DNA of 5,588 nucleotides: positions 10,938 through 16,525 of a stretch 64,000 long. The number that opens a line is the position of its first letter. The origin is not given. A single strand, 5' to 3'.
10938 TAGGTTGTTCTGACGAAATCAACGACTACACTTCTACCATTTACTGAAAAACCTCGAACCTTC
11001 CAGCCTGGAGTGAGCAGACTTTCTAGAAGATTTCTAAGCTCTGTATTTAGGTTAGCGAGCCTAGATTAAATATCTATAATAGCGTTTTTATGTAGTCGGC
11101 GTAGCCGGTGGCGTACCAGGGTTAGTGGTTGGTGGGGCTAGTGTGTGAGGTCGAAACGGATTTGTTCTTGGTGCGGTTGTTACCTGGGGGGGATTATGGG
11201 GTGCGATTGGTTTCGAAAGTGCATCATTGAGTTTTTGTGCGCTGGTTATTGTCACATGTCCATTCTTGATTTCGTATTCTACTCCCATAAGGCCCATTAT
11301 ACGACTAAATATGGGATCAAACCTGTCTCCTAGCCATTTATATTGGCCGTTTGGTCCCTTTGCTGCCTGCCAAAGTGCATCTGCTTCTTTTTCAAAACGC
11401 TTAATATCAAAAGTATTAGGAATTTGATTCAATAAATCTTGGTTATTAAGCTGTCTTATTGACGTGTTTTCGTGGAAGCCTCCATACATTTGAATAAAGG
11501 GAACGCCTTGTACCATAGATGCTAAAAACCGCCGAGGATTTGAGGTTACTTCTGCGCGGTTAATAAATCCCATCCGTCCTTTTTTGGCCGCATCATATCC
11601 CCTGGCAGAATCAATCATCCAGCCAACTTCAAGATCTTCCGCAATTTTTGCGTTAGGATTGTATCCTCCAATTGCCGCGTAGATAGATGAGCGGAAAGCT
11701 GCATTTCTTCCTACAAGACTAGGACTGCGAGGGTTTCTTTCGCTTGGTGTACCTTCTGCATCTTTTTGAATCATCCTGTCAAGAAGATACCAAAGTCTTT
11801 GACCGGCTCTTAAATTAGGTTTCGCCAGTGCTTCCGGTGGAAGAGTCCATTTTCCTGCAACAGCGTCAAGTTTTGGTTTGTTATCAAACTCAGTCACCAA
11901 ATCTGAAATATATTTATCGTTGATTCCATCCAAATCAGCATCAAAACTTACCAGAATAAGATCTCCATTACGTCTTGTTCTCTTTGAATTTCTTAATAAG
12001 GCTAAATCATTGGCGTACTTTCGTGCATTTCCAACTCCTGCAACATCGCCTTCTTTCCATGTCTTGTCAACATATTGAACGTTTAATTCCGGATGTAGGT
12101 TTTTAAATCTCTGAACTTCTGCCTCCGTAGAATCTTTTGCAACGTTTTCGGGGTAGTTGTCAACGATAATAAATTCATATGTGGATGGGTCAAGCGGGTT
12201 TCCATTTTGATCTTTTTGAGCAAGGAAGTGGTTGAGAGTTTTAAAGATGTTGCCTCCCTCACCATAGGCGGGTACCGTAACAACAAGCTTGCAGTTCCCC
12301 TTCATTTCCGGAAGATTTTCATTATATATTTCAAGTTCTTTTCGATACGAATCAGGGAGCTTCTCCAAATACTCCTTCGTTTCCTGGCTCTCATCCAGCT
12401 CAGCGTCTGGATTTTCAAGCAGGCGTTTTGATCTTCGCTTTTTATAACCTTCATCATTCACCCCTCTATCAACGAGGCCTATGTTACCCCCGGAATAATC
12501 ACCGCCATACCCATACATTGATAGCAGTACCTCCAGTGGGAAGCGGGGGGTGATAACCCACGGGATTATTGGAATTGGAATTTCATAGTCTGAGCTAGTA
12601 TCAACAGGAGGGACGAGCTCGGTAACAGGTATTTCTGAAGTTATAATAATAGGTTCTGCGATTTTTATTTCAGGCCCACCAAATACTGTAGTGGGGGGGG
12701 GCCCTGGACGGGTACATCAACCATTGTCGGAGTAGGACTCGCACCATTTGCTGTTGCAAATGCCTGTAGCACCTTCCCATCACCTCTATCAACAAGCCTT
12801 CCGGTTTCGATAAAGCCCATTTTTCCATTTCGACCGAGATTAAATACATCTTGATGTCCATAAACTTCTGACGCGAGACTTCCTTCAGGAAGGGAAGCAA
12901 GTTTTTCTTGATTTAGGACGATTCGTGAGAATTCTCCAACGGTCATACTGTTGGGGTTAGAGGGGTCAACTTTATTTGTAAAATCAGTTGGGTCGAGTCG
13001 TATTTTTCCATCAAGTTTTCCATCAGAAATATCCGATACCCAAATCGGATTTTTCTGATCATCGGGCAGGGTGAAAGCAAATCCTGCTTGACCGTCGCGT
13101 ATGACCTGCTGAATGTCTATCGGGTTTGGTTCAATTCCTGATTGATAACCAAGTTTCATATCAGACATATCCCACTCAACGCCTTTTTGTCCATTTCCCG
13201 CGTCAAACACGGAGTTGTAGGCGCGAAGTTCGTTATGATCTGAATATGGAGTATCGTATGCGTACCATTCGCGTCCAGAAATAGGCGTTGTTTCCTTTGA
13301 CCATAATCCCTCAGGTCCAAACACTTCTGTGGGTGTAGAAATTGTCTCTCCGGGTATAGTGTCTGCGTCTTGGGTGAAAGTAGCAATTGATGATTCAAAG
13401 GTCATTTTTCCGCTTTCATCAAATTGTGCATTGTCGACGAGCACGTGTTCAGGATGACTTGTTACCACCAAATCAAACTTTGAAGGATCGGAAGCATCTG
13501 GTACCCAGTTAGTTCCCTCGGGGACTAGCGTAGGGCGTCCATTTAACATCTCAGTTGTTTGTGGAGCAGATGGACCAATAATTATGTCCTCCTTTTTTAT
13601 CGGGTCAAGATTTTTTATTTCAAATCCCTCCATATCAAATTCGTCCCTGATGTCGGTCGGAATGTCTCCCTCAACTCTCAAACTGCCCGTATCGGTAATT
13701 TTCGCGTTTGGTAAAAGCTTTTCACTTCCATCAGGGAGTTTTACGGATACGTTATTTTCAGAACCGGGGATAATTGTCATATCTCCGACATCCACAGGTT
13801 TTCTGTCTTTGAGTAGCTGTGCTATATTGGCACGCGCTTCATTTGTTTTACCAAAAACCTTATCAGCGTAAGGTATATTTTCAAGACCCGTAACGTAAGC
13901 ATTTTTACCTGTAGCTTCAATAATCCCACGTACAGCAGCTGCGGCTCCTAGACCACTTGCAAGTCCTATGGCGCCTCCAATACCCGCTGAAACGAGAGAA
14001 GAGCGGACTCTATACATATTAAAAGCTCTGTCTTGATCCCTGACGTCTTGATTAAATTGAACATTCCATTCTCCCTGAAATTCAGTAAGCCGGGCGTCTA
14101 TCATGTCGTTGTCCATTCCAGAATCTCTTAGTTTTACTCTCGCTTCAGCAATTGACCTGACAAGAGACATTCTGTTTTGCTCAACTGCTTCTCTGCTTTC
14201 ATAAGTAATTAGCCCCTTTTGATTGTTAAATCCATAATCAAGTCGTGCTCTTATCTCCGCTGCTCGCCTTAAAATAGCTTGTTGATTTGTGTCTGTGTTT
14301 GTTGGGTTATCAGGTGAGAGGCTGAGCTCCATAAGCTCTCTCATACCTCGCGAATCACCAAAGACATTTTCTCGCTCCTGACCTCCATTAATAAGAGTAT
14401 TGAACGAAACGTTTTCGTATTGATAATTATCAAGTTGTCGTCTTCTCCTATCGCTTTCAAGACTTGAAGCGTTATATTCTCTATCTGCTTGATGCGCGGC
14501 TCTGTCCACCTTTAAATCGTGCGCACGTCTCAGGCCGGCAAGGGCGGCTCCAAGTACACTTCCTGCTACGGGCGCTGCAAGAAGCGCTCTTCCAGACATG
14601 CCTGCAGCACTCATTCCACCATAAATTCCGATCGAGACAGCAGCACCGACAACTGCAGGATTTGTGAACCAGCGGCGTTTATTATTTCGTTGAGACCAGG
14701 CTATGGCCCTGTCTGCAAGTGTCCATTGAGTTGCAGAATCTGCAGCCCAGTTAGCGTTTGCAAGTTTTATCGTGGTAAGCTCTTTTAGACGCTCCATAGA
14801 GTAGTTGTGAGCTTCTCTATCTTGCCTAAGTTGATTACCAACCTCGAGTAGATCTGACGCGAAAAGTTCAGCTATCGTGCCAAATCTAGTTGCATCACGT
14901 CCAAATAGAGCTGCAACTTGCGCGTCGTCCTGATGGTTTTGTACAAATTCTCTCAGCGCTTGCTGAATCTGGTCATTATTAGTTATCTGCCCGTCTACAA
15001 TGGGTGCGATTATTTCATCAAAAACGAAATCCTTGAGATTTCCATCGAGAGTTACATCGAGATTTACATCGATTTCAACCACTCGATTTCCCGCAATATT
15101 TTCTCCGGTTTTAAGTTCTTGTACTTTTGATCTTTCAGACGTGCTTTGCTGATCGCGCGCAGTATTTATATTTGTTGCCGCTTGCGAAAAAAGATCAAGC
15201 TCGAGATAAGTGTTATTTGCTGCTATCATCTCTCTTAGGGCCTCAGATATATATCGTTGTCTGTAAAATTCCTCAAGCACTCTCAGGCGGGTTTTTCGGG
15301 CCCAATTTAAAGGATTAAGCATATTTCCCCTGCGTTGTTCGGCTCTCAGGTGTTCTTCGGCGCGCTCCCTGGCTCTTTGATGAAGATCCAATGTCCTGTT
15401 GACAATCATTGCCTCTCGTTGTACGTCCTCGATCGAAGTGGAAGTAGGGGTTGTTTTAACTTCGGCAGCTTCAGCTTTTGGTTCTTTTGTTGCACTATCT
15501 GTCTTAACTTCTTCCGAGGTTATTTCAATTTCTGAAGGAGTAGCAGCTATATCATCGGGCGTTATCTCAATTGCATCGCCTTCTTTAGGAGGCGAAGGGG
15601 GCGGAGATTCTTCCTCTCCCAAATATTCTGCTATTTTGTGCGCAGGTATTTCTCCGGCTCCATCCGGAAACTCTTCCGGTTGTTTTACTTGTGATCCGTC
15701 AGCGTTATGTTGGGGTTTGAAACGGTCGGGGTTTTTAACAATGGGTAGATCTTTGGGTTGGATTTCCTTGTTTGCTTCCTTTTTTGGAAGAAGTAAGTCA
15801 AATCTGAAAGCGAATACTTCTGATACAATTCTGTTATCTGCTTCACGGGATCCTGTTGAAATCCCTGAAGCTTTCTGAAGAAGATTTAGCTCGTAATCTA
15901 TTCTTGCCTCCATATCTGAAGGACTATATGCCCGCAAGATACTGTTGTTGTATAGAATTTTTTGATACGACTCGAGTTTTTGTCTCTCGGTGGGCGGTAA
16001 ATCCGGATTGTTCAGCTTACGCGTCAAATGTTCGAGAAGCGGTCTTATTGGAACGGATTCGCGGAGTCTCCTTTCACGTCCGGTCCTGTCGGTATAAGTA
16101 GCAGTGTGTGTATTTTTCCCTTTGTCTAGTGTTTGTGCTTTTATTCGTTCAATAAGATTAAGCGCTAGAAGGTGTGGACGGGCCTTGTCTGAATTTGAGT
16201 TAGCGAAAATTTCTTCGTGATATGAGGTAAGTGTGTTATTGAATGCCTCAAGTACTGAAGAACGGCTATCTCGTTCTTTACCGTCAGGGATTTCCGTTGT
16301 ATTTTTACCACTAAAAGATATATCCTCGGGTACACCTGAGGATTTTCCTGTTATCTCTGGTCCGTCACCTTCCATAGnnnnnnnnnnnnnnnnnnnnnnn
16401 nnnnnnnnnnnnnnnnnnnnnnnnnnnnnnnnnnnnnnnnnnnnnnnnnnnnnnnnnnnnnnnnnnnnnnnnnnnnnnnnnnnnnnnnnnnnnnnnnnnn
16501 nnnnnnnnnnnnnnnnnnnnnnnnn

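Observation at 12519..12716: Poly-C(9) slippery tract with an open -1 frame that fuses the 1236-aa protein to the downstream glycosyltransferase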

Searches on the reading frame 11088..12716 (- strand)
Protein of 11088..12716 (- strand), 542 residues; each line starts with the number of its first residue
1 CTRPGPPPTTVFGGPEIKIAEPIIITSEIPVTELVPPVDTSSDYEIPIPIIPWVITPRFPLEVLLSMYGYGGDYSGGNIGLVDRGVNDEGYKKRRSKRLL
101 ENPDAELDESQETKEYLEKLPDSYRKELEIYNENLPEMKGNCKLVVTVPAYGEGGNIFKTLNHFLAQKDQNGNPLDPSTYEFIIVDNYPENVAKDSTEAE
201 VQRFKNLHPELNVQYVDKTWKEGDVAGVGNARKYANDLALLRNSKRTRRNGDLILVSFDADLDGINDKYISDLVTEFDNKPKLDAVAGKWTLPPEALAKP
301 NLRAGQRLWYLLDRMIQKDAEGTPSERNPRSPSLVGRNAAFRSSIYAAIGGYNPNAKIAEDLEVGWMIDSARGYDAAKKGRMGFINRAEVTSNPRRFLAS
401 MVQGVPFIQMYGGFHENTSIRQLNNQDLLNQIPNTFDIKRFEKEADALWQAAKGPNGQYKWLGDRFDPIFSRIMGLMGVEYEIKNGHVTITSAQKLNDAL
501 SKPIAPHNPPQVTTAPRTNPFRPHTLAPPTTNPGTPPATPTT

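Call 6: search_protein_families(library=pfam, proteins=[window:11088-12518:-, window:11088-12716:-], max_evalue=0.01)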
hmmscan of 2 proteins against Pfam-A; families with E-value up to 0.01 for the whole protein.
window:11088-12518:- (476 aa): 1 family
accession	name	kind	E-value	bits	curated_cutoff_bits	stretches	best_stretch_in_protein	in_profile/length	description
PF00535.33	Glycos_transf_2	-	0.00054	20.4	23.3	1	80-171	2-79/168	Glycosyl transferase family 2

window:11088-12716:- (542 aa): 1 family
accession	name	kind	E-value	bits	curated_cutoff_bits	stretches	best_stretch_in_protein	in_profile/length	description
PF00535.33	Glycos_transf_2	-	0.00075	19.9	23.3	1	146-237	2-79/168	Glycosyl transferase family 2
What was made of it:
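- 11088..12518 (-): C-terminal module as called (476 aa): a distant GT-A/GT2-like domain with a conserved DAD (DxD-like) motif and a Pro/Thr-rich tail. Pfam GT2 E = 5e-4, below the cut-off (call 6).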

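Call 20: list_cluster_members(proteins=[P0001, window:11088-12518:-, P0002])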
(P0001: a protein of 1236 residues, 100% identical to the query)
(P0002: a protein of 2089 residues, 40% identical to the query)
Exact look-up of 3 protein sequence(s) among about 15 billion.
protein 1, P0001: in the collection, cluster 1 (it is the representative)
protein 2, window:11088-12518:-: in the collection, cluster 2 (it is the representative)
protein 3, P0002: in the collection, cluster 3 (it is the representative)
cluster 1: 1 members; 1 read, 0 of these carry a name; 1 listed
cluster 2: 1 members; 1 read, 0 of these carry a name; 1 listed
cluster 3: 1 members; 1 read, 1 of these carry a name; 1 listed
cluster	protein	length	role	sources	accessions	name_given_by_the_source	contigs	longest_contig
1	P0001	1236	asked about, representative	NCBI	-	-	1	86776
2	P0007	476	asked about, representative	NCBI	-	-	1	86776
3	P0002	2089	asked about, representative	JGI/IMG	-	protein phosphatase PTC1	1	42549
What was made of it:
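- On SSR contingency (phase-variable) locus: P0001 and P0007 are singleton clusters (call 20).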

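Call 53: search_protein_representatives(alignment_id=A2)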
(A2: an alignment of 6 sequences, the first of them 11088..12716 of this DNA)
Query: 6 sequences, 692 profile positions. Proteins with E-value up to 0.001 (for the whole library): 2452; up to 1e-10: 1212; up to 1e-30: 762. The best 150 are listed.
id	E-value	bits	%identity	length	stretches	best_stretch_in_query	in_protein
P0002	0.0e+00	1100.2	-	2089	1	10-691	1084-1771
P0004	8.2e-279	943.1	-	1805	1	2-692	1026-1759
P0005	1.5e-255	866.3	-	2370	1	54-691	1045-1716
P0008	1.4e-231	787.0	-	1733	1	4-691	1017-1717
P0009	3.5e-197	673.4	-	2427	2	216-690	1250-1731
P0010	3.4e-194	663.5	-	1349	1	14-692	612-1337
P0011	3.0e-192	657.0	-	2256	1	9-690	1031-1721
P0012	5.2e-190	649.6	-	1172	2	141-690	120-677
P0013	5.1e-183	626.5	-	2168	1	25-669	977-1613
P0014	1.2e-181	621.9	-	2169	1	23-692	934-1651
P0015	1.4e-179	615.1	-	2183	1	10-690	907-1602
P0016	3.4e-179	613.9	-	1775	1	23-692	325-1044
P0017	1.1e-178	612.3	-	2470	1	23-692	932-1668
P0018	1.3e-177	608.7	-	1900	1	10-692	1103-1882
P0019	2.2e-177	607.9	-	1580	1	22-686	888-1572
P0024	2.2e-170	584.8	-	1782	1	7-691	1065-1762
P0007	1.4e-164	565.6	-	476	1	265-692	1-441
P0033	1.2e-144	499.7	-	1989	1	11-691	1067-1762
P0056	1.1e-119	417.2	-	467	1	265-691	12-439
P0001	9.9e-104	364.5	-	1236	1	2-214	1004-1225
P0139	6.7e-94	332.0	-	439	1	266-687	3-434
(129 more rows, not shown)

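Call 57: find_encoding_contigs(protein=P0139, flank=8000, max_places=4)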
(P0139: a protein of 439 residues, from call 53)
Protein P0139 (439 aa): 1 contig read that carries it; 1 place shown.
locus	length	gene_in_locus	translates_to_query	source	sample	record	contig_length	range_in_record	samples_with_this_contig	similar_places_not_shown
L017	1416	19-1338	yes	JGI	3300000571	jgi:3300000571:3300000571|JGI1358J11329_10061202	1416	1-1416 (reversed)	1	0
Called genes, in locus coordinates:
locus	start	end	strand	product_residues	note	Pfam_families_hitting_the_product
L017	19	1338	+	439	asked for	-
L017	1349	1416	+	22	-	?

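Call 59: find_encoding_contigs(protein=P0056, flank=8000, max_places=4)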
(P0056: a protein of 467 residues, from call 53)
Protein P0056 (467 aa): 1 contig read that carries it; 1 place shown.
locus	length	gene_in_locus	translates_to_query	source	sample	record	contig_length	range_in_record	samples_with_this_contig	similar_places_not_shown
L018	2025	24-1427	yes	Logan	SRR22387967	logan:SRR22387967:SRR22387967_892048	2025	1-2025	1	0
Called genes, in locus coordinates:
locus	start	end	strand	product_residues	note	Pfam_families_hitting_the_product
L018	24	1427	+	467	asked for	-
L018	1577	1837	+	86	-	-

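Call 61: search_solved_structures(query=A2, max_evalue=1)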
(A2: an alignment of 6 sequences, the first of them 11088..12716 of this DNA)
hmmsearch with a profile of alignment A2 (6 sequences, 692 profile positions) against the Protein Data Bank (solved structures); distinct sequences matched with E-value up to 1: 2.
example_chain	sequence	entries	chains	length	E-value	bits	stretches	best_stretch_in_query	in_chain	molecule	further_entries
6yv7_B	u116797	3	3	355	0.0038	18.8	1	340-419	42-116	Glycosyl transferase, family 2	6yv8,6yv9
6yv7_A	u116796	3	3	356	0.0038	18.8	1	340-419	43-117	Glycosyl transferase, family 2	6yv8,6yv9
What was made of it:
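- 11088..12518 (-): PDB profile hit 6yv7, E = 0.004 (call 61).
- On GT-A / GT2 glycosyltransferase (C-terminal module): The PDB profile hit 6yv7 has E = 0.004 (call 61).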

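Call 62: search_protein_families(library=ncbifam, proteins=[window:11088-12716:-], max_evalue=0.1)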
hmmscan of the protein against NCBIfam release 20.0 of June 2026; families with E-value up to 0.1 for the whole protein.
window:11088-12716:- (542 aa): 2 families
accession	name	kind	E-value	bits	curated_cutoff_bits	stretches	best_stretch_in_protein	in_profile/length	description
TIGR03937.1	PgaC_IcaA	equivalog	8.4e-05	21.7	422.3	1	131-288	34-161/407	poly-beta-1,6-N-acetyl-D-glucosamine synthase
NF041875.1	EPS_EpsD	equivalog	0.003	17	370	1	310-371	134-192/325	exopolysaccharide biosynthesis glycosyltransferase EpsD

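Call 66: predict_structure(alignment_id=A2)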
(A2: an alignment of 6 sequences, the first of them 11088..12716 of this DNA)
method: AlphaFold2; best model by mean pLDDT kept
length: 542 residues; sequences in the alignment: 6
mean_pLDDT: 48.9   pTM: 0.48
mean pLDDT of the five models: 48.9, 46.5, 45.0, 43.6, 42.5
residues with pLDDT >= 90: 9; 70-90: 99; 50-70: 130; < 50: 304
segments of 3 or more residues with pLDDT < 50: 1-96, 102-107, 222-227, 261-264, 279-299, 309-429, 500-542
pLDDT, mean of each block of 10 residues (from residue 1): 29 32 37 34 31 22 20 21 28 45 50 66 82 86 74 69 79 85 76 78 90 84 50 69 72 59 57 58 29 39 51 44 32 27 26 27 28 26 24 36 44 29 39 56 64 53 64 63 76 59 30 26 30 39 44
secondary structure, 60 per line:
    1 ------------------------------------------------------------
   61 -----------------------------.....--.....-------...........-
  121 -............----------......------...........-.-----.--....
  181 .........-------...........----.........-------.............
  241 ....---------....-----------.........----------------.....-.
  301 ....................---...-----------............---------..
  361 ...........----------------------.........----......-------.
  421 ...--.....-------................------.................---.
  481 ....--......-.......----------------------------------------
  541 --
elements in order: H90-94 H97-101 H109-119 H122-133 E144-149 H156-166 E180-189 H197-207 E212-220 H228-244 E254-257 H269-277 H294-298 H300-320 H338-349 H359-371 H394-402 H407-412 H420-423 H426-430 H438-453 H460-476 E480-484 E487-492 H494-500
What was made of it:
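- On GT-A / GT2 glycosyltransferase (C-terminal module): These show a beta-alpha-beta pattern ending at ............ (call 66).
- Tried and rejected: The AlphaFold model from a 6-row alignment was poor (pLDDT 48.9, call 66).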

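Call 68: fold_search(model_id=the predicted structure, library=pdb)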
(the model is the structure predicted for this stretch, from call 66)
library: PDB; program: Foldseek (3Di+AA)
matches with E <= 10: 803; with E <= 0.001: 3
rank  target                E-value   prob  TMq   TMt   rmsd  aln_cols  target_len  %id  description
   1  6yv7_B                6.7e-05  1.00  0.22  0.32  19.5       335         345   16  Mannosyltransferase PcManGT from Pyrobaculum calidifontis (released 2020-07-22)
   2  6yv7_A                8.2e-04  1.00  0.22  0.32  19.3       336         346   17  Mannosyltransferase PcManGT from Pyrobaculum calidifontis (released 2020-07-22)
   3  6h1j_A                9.6e-04  0.99  0.21  0.34  15.6       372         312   12  TarP native (released 2018-09-26)
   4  6h1j_B                1.5e-03  0.99  0.23  0.36  15.5       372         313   13  TarP native (released 2018-09-26)
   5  6h4m_H                2.1e-03  0.99  0.22  0.35  16.5       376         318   11  TarP-UDP-GlcNAc-3RboP (released 2018-09-26)
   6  6h4m_A                3.3e-03  0.99  0.23  0.37  15.3       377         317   12  TarP-UDP-GlcNAc-3RboP (released 2018-09-26)
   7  6p61_B                4.1e-03  1.00  0.16  0.42   4.7       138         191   21  Structure of a Glycosyltransferase from Leptospira borgpetersenii serovar Hardjo-bovis (strain JB197) (released 2019-07-10)
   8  2z87_A                6.7e-03  1.00  0.15  0.14  18.5       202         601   17  Crystal structure of chondroitin polymerase from Escherichia coli strain K4 (K4CP) complexed with UDP-GalNAc and UDP (released 2008-09-16)
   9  6p61_A                7.8e-03  1.00  0.17  0.45   3.8       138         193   20  Structure of a Glycosyltransferase from Leptospira borgpetersenii serovar Hardjo-bovis (strain JB197) (released 2019-07-10)
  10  6p61_C                8.2e-03  1.00  0.17  0.44   3.9       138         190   20  Structure of a Glycosyltransferase from Leptospira borgpetersenii serovar Hardjo-bovis (strain JB197) (released 2019-07-10)
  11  2z86_C                1.8e-02  1.00  0.16  0.14   3.4       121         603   23  Crystal structure of chondroitin polymerase from Escherichia coli strain K4 (K4CP) complexed with UDP-GlcUA and UDP (released 2008-09-16)
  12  2z86_B                2.5e-02  0.98  0.15  0.14  18.3       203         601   18  Crystal structure of chondroitin polymerase from Escherichia coli strain K4 (K4CP) complexed with UDP-GlcUA and UDP (released 2008-09-16)
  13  9o4g_A                3.2e-02  0.92  0.15  0.12  17.1       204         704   13  Cryo-EM structure of the CHSY3-CHPF1 chondroitin synthase heterodimer (released 2026-03-04)
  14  9niq                  3.7e-02  0.84  0.17  0.19   9.1       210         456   14  Structure of Candida albicans trehalose-6-phosphate synthase in complex with 4456 (released 2025-08-20)
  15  8uh7_E                3.9e-02  0.20  0.10  0.16  17.6       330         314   11  Structure of T4 Bacteriophage clamp loader bound to the T4 clamp, primer-template DNA, and ATP analog (released 2023-12-13)
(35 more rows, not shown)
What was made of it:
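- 11088..12518 (-): The top Foldseek hits are GT2 enzymes, from a low-confidence model (calls 66, 68).
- On GT-A / GT2 glycosyltransferase (C-terminal module): The top Foldseek hits are GT2 enzymes but with low TM-scores (call 68).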

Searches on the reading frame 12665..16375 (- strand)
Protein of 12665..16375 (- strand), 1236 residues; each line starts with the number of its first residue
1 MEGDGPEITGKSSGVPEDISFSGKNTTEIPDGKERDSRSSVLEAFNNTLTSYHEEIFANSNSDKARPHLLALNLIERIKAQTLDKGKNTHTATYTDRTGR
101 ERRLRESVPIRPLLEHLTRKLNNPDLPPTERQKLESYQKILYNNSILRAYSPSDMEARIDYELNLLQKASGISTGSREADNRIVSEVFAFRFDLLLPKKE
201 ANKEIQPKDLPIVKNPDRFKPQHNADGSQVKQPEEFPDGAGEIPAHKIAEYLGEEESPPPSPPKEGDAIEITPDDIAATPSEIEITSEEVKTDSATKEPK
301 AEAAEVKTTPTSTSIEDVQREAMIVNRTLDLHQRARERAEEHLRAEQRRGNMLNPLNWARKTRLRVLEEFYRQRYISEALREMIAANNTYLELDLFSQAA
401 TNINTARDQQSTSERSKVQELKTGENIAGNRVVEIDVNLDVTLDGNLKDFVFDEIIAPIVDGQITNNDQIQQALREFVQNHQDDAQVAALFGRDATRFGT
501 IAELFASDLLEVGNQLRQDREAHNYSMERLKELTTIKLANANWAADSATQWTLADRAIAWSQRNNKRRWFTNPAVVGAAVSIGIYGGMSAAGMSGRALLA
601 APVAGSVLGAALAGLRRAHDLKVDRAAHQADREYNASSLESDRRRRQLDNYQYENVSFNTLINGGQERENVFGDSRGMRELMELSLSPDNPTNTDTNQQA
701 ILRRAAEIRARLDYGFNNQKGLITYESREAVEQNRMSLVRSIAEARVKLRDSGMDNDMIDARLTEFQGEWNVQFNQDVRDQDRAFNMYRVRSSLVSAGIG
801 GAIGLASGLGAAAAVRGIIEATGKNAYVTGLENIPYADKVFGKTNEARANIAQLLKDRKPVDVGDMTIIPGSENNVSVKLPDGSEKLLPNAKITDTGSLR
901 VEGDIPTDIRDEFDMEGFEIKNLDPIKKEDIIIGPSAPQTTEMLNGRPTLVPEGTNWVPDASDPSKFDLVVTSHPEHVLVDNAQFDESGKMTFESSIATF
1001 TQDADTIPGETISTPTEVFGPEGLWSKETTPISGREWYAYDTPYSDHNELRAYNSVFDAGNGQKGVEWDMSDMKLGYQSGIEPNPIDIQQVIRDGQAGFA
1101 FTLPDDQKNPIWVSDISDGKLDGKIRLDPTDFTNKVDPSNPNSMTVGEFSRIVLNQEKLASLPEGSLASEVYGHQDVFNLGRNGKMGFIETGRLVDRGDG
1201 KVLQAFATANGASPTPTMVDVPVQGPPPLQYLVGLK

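Call 6: search_protein_families(library=pfam, proteins=[window:12665-16375:-], max_evalue=0.01)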
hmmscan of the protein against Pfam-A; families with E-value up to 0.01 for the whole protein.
window:12665-16375:- (1236 aa): 0 families

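Call 62: search_protein_families(library=ncbifam, proteins=[window:12665-16375:-], max_evalue=0.1)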
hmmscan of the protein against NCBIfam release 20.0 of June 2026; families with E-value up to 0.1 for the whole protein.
window:12665-16375:- (1236 aa): 0 families
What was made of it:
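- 12665..16375 (-): N-terminal part as called (1236 aa). It has a conserved N region, three hydrophobic segments and a variable region. The last 8 residues (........, 12668-12691) are an out-of-frame tail followed by TAA. No Pfam or NCBIfam hit (calls 6, 62).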
